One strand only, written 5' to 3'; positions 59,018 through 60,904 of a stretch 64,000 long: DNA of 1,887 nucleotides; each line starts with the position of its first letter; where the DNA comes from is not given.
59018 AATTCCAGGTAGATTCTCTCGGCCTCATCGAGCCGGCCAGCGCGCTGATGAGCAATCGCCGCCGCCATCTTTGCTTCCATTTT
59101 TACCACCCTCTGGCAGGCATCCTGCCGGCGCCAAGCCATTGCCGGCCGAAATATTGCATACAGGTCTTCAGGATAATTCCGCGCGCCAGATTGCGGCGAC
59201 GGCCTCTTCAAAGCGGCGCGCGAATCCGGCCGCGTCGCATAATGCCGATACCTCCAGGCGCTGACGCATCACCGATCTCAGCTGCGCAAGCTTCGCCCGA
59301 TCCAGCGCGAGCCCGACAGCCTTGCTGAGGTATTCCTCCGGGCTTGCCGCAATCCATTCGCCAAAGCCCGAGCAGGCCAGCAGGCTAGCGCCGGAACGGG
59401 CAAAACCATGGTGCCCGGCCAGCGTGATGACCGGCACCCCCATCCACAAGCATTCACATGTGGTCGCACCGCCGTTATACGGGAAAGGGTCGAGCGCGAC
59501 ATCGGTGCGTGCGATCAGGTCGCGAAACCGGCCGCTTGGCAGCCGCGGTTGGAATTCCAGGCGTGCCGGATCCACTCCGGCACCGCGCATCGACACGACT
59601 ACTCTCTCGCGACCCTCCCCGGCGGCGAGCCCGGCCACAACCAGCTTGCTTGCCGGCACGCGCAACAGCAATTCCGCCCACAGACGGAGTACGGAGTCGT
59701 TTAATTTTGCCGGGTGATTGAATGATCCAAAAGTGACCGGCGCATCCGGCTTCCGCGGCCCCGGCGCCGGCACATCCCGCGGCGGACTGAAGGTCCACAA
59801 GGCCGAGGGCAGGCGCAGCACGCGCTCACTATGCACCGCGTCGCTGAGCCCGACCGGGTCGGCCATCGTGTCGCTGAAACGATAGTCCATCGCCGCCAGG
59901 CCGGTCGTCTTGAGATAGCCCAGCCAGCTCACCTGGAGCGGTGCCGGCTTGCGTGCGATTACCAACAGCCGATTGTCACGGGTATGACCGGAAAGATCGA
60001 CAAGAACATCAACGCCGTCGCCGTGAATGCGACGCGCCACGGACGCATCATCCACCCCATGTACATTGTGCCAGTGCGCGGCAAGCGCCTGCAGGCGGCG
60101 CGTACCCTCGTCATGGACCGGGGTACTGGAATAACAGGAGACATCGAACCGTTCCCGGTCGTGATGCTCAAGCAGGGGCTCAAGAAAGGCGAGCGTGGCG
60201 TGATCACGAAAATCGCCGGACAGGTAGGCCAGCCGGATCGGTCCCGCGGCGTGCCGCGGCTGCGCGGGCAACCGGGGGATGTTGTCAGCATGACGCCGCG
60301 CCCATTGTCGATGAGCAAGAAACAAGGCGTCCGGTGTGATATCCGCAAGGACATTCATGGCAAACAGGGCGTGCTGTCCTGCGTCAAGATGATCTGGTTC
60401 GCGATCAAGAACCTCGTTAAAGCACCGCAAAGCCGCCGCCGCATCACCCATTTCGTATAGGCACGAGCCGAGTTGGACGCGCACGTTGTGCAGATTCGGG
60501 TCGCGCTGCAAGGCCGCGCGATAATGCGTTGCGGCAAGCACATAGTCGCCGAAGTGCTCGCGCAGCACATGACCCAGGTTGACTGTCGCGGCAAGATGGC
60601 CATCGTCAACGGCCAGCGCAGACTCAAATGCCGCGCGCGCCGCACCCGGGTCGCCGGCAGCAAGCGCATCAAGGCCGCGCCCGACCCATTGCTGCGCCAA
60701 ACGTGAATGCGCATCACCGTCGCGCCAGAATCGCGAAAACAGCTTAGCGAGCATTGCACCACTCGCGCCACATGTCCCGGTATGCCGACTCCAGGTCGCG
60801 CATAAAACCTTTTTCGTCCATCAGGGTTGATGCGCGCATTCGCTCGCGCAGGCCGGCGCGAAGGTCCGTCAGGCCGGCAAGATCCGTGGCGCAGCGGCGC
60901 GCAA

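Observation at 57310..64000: Tandem array of four TPR-glycosyltransferase genes: three translationally coupled OGT-family (GT41) paralogs plus a TPR-GT61/DUF563-like enzyme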

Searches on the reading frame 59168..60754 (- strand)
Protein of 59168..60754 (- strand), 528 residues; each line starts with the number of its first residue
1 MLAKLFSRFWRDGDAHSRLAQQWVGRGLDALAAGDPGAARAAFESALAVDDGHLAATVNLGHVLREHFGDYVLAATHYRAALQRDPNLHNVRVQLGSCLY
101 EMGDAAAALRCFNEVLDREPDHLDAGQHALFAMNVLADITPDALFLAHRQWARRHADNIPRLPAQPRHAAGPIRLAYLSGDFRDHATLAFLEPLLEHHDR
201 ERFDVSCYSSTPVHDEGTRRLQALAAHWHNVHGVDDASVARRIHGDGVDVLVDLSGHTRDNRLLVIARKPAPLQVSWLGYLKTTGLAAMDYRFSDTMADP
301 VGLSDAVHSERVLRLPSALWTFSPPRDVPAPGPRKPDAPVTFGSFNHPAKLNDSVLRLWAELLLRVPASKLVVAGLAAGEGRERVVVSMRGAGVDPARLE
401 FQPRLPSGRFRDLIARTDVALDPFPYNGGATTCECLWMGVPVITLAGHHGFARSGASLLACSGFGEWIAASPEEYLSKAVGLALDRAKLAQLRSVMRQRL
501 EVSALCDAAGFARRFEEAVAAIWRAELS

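Call 3: search_protein_families(library=pfam, proteins=[window:59168-60754:-], max_evalue=0.01)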
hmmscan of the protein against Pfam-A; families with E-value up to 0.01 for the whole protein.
window:59168-60754:- (528 aa): 15 families
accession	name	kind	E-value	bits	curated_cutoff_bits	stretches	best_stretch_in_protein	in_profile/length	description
PF13844.12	Glyco_transf_41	-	7.9e-46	156.9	25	2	168-317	76-226/543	Glycosyl transferase family 41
PF14559.12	TPR_19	-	1.4e-12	48.2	25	2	69-124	5-59/68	Tetratricopeptide repeat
PF07719.23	TPR_2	-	2.6e-11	43.1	27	1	94-122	6-34/34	Tetratricopeptide repeat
PF13432.12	TPR_16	-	1.2e-10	42.1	32.7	1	26-87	3-63/65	Tetratricopeptide repeat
PF00515.34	TPR_1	-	1.8e-10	40.6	27.8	1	94-122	6-34/34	Tetratricopeptide repeat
PF13428.12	TPR_14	-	9.5e-07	29.4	23.5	0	91-125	3-37/44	Tetratricopeptide repeat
PF13424.12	TPR_12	-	1.1e-06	29.2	30.1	1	55-117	4-73/77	Tetratricopeptide repeat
PF13181.12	TPR_8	-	6.8e-06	26.3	25.7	0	92-122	4-34/34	Tetratricopeptide repeat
PF13174.12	TPR_6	-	4.3e-05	24.3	26.3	0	93-122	4-33/33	Tetratricopeptide repeat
PF24575.1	TPR_Slam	-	0.00019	22.2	35.2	1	66-108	58-100/104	Surface lipoprotein assembly modifier, N-terminal TPR repeats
PF13371.12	TPR_9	-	0.00019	21.8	35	1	78-126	18-66/73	Tetratricopeptide repeat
PF03704.23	BTAD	-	0.00055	20.7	22.1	0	21-66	7-52/146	Bacterial transcriptional activator domain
PF13431.12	TPR_17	-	0.0025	18.4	24.4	0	78-109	2-33/34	Tetratricopeptide repeat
PF12688.13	TPR_5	-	0.005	17.5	24.2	0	68-135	14-84/119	Tetratrico peptide repeat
PF23914.1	TPR_CcmH_CycH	-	0.0097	16.2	42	0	20-118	50-150/158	Cytochrome c-type biogenesis protein H TPR domain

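Call 7: find_encoding_contigs(protein=window:59168-60754:-, flank=10000, max_places=6)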
Protein window:59168-60754:- (528 aa): 11 contigs read that carry it; 6 places shown.
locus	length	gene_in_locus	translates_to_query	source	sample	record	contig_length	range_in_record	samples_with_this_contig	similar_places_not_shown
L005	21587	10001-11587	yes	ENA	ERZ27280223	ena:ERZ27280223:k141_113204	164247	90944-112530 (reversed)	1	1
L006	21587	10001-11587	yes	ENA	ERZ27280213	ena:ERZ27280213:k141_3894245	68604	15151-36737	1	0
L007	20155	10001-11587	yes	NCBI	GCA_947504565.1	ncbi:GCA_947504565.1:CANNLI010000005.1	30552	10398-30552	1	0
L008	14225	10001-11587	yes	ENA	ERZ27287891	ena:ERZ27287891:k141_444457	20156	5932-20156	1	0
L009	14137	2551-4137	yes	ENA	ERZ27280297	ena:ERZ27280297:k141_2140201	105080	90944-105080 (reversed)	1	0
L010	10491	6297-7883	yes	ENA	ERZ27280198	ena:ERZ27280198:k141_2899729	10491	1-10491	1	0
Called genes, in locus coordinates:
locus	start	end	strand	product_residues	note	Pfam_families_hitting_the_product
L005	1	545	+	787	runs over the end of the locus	PF01590:GAF, PF05157:MshEN, PF00437:T2SSE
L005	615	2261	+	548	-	PF01590:GAF, PF13185:GAF_2, PF13492:GAF_3, PF01966:HD (weak), PF13487:HD_5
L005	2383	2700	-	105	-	-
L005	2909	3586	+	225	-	-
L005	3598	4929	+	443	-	PF13428:TPR_14 (faint), PF14559:TPR_19 (weak)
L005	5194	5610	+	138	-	PF07963:N_methyl, PF00114:Pilin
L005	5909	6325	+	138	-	PF07963:N_methyl, PF00114:Pilin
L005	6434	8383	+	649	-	PF13428:TPR_14 (faint), PF13432:TPR_16, PF12895:ANAPC3 (faint), PF13176:TPR_7 (faint), PF13424:TPR_12 (weak), PF13432:TPR_16 (weak), PF13424:TPR_12 (weak), PF13844:Glyco_transf_41, +8 more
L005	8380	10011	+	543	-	PF07719:TPR_2 (faint), PF13371:TPR_9 (faint), PF13428:TPR_14 (faint), PF14559:TPR_19 (faint), PF12895:ANAPC3 (weak), PF00515:TPR_1 (faint), PF13432:TPR_16 (weak), PF13844:Glyco_transf_41, +2 more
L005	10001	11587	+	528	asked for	PF13424:TPR_12 (faint), PF13428:TPR_14 (faint), PF00515:TPR_1 (faint), PF07719:TPR_2 (faint), PF13181:TPR_8 (faint), PF13432:TPR_16, PF14559:TPR_19, PF13844:Glyco_transf_41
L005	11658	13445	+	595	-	PF13424:TPR_12, PF13432:TPR_16, PF00515:TPR_1 (weak), PF07719:TPR_2 (weak), PF13424:TPR_12 (weak), PF13414:TPR_11 (weak), PF14559:TPR_19 (weak), PF04577:Glyco_transf_61, +6 more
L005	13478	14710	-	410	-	PF12704:MacB_PCD, PF02687:FtsX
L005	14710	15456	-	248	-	PF02463:SMC_N (faint), PF00005:ABC_tran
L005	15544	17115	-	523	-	PF25917:BSH_RND, PF25973:BSH_CzcB (weak), PF25876:HH_MFP_RND (faint), PF25881:HH_YBHG (faint), PF25885:HH_EMRA (weak), PF25944:Beta-barrel_RND (weak), PF25954:Beta-barrel_RND_2, PF25990:Beta-barrel_YknX, +1 more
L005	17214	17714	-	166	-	PF01967:MoaC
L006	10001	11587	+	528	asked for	PF13424:TPR_12 (faint), PF13428:TPR_14 (faint), PF00515:TPR_1 (faint), PF07719:TPR_2 (faint), PF13181:TPR_8 (faint), PF13432:TPR_16, PF14559:TPR_19, PF13844:Glyco_transf_41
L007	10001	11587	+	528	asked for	PF13424:TPR_12 (faint), PF13428:TPR_14 (faint), PF00515:TPR_1 (faint), PF07719:TPR_2 (faint), PF13181:TPR_8 (faint), PF13432:TPR_16, PF14559:TPR_19, PF13844:Glyco_transf_41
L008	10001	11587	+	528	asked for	PF13424:TPR_12 (faint), PF13428:TPR_14 (faint), PF00515:TPR_1 (faint), PF07719:TPR_2 (faint), PF13181:TPR_8 (faint), PF13432:TPR_16, PF14559:TPR_19, PF13844:Glyco_transf_41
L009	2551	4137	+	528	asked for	PF13424:TPR_12 (faint), PF13428:TPR_14 (faint), PF00515:TPR_1 (faint), PF07719:TPR_2 (faint), PF13181:TPR_8 (faint), PF13432:TPR_16, PF14559:TPR_19, PF13844:Glyco_transf_41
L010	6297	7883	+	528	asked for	PF13424:TPR_12 (faint), PF13428:TPR_14 (faint), PF00515:TPR_1 (faint), PF07719:TPR_2 (faint), PF13181:TPR_8 (faint), PF13432:TPR_16, PF14559:TPR_19, PF13844:Glyco_transf_41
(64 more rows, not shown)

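Call 11: search_protein_families(library=ncbifam, proteins=[window:59168-60754:-], max_evalue=0.001)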
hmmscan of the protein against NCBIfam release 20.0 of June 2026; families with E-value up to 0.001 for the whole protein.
window:59168-60754:- (528 aa): 9 families
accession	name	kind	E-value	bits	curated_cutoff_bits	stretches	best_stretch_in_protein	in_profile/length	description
NF033758.1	gliding_GltE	equivalog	9.8e-08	31.4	225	1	41-125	73-154/411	adventurous gliding motility TPR repeat lipoprotein GltE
TIGR02917.1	PEP_TPR_lipo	equivalog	1.4e-06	26.5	312.2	0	70-124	718-771/899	XrtA/PEP-CTERM system TPR-repeat protein PrsT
TIGR02521.1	type_IV_pilW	equivalog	3.2e-06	26.9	154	1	16-114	27-124/234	type IV pilus biogenesis/stability protein PilW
TIGR02552.1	LcrH_SycD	equivalog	5e-06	26.3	104.8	1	32-121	30-118/136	SycD/LcrH family type III secretion system chaperone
NF040959.1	MamA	equivalog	5e-05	22.8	200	1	31-132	82-182/204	magnetosome protein MamA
NF049992.1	NGTferase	equivalog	9.9e-05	21.1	1000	1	269-496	356-584/614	UDP-glucose:protein N-beta-glucosyltransferase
NF033920.0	C39_PA2778_fam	equivalog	0.00025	20.5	150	0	73-124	174-225/255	PA2778 family cysteine peptidase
NF033762.1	social_mot_Tgl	equivalog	0.00041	19.8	225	1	27-117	38-128/252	social motility TPR repeat lipoprotein Tgl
NF008757.0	PRK11788.1-5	equivalog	0.00096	18.4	363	0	13-122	173-282/388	lipopolysaccharide assembly protein LapB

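Call 23: search_solved_structures(query=window:59168-60754:-, max_evalue=0.001, show_alignments=3)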
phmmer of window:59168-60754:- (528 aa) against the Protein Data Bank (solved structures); distinct sequences matched with E-value up to 0.001: 54.
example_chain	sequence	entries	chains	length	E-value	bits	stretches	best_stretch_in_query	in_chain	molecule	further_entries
7y4i_A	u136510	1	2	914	1.4e-87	297.7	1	42-524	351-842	Probable UDP-N-acetylglucosamine--peptide N-acetylglucosaminyltransferase SPINDLY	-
8dtf_A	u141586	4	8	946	2.2e-87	297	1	41-524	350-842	Probable UDP-N-acetylglucosamine--peptide N-acetylglucosaminyltransferase SPINDLY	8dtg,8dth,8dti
5djs_A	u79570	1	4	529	9e-85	288.4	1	30-525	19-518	Tetratricopeptide TPR_2 repeat protein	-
7yeh_B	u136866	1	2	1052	1.5e-57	198.6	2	167-319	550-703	UDP-N-acetylglucosamine--peptide N-acetylglucosaminyltransferase 110 kDa subunit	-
7yea_A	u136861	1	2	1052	1.5e-57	198.6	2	167-319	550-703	UDP-N-acetylglucosamine--peptide N-acetylglucosaminyltransferase 110 kDa subunit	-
7ntf_A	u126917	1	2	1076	1.7e-57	198.4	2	167-319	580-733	Isoform 1 of UDP-N-acetylglucosamine--peptide N-acetylglucosaminyltransferase 110 kDa subu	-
6q4m_A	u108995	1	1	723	1.7e-47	165.4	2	167-319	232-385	UDP-N-acetylglucosamine--peptide N-acetylglucosaminyltransferase 110 kDa subunit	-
5npr_A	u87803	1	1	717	3.1e-47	164.6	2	167-319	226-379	UDP-N-acetylglucosamine--peptide N-acetylglucosaminyltransferase 110 kDa subunit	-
5nps_A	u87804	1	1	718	3.1e-47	164.6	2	167-319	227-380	UDP-N-acetylglucosamine--peptide N-acetylglucosaminyltransferase 110 kDa subunit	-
8cm9_A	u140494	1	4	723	3.2e-47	164.5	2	167-319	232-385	UDP-N-acetylglucosamine--peptide N-acetylglucosaminyltransferase 110 kDa subunit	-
3pe3_A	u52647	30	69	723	3.2e-47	164.5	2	167-319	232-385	UDP-N-acetylglucosamine--peptide N-acetylglucosaminyltransferase 110 kDa subunit | UDP-N-ACETYLGLUCOSAMINE--PEPTIDE N-ACETYLGLUCOSAMINYL TRANSFERASE 110 KDA SUB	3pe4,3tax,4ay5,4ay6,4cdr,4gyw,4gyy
6tka_AAA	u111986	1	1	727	3.3e-47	164.5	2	167-319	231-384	UDP-N-acetylglucosamine--peptide N-acetylglucosaminyltransferase 110 kDa subunit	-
5lvv_A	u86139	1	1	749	3.7e-47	164.3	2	167-319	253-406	UDP-N-acetylglucosamine--peptide N-acetylglucosaminyltransferase 110 kDa subunit,UDP-N-ace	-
5lwv_A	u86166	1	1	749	3.7e-47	164.3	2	167-319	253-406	Host cell factor 1,UDP-N-acetylglucosamine--peptide N-acetylglucosaminyltransferase 110 kD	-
6ibo_A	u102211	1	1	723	6e-47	163.6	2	167-319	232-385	UDP-N-acetylglucosamine--peptide N-acetylglucosaminyltransferase 110 kDa subunit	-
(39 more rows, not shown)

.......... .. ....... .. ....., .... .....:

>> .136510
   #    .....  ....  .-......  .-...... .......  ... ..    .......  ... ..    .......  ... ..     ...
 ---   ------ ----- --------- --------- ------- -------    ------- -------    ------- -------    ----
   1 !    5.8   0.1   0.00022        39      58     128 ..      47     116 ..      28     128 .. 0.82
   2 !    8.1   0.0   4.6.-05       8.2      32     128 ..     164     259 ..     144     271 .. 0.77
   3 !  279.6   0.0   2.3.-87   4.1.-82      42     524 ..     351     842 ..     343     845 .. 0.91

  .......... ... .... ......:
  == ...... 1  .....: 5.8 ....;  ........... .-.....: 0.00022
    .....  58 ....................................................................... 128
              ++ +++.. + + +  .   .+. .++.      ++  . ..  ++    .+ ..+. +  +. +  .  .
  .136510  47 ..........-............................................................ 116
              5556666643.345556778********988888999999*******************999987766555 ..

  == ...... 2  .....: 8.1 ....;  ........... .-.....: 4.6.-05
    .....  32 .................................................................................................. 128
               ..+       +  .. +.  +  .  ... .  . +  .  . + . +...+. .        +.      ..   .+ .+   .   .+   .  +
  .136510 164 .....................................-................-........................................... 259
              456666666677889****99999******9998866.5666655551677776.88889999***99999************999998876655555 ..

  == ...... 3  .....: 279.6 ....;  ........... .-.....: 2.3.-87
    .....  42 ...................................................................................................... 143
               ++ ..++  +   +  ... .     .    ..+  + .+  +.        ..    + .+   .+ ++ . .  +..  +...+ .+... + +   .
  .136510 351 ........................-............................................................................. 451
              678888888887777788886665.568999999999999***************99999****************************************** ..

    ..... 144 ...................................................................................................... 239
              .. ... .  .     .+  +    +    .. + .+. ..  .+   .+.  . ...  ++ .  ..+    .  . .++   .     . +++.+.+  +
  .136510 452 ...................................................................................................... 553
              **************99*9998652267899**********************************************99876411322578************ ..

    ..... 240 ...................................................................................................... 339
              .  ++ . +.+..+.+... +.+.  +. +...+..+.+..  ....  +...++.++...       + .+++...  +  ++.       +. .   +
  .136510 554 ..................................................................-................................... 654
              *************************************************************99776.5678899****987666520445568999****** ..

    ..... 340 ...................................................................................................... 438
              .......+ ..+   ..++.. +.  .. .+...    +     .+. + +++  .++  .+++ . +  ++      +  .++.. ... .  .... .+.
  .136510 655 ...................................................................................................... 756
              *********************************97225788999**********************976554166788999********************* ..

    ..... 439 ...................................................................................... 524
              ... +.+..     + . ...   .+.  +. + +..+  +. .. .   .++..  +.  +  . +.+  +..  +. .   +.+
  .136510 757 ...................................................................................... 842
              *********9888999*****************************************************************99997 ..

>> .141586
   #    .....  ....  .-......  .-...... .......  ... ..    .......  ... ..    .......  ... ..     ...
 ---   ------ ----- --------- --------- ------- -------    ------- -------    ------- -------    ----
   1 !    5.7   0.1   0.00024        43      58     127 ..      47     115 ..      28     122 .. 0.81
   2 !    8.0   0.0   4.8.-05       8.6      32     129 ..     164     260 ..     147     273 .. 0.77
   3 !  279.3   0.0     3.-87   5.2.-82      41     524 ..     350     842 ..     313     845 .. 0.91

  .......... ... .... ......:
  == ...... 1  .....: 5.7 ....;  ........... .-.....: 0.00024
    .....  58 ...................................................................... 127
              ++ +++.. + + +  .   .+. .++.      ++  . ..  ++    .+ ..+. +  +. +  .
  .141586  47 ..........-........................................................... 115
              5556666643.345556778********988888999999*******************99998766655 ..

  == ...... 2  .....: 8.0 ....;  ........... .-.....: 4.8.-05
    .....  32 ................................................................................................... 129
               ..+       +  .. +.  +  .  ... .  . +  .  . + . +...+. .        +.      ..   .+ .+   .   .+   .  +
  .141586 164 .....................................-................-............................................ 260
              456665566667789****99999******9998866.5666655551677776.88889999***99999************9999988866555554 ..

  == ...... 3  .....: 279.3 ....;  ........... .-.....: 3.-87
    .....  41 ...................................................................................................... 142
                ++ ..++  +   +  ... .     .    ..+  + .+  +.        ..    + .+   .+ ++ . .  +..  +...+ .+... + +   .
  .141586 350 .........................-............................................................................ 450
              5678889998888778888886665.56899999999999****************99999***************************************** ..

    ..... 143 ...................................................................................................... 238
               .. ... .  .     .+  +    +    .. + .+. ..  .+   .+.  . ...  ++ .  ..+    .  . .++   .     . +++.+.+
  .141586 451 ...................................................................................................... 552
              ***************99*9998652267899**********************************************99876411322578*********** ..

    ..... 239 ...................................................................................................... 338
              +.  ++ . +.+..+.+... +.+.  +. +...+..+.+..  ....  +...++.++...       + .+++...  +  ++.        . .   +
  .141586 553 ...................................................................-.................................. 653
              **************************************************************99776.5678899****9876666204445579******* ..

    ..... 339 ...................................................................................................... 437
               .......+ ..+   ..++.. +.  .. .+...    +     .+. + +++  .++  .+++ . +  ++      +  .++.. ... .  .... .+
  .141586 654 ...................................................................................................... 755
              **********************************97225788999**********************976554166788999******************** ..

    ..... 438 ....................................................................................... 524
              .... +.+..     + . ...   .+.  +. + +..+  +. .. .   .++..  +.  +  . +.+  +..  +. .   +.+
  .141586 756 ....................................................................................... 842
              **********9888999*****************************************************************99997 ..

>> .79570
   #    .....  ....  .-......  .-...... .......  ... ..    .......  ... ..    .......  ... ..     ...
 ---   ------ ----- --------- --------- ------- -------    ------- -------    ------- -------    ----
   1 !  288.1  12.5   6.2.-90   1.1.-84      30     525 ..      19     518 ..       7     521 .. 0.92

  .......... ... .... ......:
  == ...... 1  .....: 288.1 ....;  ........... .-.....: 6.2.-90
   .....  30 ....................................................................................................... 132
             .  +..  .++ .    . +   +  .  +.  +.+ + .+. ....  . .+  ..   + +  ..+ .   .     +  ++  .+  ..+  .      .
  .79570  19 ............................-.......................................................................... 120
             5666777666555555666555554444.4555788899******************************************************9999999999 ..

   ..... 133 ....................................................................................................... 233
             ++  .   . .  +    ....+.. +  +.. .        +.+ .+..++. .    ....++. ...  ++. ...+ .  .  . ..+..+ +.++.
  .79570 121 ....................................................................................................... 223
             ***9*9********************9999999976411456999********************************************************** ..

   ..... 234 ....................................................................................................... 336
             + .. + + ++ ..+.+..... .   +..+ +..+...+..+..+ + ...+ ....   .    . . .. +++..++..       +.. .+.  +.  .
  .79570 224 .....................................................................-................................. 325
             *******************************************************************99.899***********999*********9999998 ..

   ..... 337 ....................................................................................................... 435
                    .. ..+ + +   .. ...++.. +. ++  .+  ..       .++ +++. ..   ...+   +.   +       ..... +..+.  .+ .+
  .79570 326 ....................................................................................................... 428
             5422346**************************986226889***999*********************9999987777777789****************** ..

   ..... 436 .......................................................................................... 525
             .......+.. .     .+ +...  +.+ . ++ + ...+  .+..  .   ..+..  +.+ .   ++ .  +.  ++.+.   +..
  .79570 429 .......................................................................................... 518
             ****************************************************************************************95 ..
